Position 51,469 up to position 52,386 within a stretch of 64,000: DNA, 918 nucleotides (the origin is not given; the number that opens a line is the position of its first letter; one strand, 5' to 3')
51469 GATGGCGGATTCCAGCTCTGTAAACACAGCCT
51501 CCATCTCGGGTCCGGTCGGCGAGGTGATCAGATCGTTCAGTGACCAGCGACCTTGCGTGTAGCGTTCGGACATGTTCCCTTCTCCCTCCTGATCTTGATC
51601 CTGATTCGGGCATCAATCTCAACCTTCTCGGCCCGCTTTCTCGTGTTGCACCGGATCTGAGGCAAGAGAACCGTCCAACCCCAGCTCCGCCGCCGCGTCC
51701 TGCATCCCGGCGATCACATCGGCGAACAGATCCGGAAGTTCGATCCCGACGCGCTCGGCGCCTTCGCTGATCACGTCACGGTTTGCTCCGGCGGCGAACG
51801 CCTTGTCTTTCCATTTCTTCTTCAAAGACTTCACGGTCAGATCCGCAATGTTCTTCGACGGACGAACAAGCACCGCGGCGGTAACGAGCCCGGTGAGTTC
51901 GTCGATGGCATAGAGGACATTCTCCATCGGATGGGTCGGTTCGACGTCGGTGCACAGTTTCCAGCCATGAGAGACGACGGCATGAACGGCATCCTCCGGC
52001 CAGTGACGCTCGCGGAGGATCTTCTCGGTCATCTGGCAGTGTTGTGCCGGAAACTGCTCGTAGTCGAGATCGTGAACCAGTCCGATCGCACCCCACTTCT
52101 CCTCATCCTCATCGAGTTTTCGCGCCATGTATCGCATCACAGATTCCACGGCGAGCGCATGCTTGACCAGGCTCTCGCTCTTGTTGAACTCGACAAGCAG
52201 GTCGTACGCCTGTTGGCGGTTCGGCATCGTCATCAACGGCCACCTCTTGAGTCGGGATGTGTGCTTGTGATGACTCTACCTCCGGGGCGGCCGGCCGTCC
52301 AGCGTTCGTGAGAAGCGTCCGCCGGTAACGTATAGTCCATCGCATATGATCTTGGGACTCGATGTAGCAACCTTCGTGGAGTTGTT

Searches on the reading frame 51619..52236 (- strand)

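Call 9: search_protein_families(library=pfam, proteins=[window:51619-52236:-], max_evalue=0.00001)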
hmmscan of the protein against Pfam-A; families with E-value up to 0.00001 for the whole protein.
window:51619-52236:- (205 aa): 1 family
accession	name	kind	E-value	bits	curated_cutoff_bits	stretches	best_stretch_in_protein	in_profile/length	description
PF01966.28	HD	-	4.9e-07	30.5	22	1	25-94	3-89/116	HD domain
